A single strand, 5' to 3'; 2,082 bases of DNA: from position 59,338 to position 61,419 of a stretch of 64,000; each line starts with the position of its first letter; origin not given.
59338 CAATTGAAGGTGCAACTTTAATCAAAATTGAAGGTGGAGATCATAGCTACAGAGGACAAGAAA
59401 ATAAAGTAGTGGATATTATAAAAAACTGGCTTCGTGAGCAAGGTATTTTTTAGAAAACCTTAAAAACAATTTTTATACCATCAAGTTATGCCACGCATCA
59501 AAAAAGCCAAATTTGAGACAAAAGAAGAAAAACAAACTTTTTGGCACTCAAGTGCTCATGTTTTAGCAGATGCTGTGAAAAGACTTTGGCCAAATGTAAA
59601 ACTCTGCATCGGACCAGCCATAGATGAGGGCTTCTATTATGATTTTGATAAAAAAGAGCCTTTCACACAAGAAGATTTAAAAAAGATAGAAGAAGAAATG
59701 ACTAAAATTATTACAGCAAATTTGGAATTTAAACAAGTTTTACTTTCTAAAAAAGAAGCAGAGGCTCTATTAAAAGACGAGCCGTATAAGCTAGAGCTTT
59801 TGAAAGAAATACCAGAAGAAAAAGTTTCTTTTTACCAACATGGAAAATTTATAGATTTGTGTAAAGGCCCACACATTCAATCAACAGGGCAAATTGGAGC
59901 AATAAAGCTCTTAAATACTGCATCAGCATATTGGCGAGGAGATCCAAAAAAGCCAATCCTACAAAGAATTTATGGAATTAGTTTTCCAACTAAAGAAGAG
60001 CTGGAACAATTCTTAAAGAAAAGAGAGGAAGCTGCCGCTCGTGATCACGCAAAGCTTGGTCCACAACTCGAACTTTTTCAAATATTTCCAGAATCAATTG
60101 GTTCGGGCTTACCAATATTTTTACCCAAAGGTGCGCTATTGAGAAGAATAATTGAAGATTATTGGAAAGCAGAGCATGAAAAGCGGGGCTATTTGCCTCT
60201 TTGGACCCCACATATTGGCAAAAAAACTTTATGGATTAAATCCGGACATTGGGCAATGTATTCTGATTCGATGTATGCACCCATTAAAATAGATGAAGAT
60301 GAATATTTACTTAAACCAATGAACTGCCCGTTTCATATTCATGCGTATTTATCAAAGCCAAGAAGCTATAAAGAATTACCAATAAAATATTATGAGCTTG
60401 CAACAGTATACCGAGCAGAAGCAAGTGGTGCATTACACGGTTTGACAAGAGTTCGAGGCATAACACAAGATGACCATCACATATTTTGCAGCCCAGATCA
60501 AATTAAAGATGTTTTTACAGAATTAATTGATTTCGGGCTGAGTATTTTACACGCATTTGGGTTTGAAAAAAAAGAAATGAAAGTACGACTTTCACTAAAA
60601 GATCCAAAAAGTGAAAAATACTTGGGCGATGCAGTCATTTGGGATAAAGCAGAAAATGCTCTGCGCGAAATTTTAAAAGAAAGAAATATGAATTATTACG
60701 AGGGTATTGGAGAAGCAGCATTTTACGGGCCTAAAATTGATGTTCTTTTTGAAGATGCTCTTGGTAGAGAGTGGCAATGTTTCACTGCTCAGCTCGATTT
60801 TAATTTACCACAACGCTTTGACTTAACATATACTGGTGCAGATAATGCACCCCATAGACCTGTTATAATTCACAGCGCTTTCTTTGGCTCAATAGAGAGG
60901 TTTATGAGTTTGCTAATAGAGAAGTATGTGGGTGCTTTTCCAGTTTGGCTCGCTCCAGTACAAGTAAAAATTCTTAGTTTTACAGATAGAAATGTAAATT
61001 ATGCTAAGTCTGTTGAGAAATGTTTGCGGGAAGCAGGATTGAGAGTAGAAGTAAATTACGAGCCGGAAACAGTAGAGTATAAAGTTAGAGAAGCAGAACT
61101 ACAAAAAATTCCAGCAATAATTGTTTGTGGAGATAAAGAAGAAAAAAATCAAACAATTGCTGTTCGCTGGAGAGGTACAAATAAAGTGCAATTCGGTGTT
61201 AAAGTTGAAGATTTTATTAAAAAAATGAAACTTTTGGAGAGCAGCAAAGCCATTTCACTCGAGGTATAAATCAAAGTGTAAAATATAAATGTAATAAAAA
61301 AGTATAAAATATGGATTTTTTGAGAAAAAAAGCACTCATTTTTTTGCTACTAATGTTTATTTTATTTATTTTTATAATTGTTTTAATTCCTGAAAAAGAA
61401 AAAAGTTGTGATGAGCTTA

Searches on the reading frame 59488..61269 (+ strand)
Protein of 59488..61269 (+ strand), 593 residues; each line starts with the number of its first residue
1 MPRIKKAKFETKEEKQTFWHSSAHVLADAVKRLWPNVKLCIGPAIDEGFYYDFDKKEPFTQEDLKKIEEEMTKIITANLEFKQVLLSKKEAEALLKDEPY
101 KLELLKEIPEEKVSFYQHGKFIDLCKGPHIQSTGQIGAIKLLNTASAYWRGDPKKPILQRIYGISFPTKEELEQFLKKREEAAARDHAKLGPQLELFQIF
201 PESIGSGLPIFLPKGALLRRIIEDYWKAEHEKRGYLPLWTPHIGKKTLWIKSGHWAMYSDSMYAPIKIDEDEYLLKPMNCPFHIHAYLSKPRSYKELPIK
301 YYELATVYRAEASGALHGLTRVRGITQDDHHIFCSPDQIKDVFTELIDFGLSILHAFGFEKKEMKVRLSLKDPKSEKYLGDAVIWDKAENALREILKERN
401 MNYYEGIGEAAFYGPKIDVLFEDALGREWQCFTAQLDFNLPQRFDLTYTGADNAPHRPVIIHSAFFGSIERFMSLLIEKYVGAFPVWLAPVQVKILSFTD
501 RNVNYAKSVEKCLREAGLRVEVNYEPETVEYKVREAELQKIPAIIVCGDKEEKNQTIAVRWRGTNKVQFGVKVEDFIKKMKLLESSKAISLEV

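Call 66: search_protein_families(library=pfam, proteins=[window:59488-61269:+], max_evalue=0.0001)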
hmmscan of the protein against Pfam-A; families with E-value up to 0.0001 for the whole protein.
window:59488-61269:+ (593 aa): 3 families
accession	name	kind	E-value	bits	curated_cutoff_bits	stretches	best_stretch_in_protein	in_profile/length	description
PF00587.30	tRNA-synt_2b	-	1.4e-42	146.2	29.3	1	269-480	6-179/179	tRNA synthetase class II core domain (G, H, P, S and T)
PF03129.25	HGTP_anticodon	-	6.3e-19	68.4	21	1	492-581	1-92/94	Anticodon binding domain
PF07973.19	tRNA_SAD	-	2.1e-14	53.6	24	1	113-162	1-44/44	Threonyl and Alanyl tRNA synthetase second additional domain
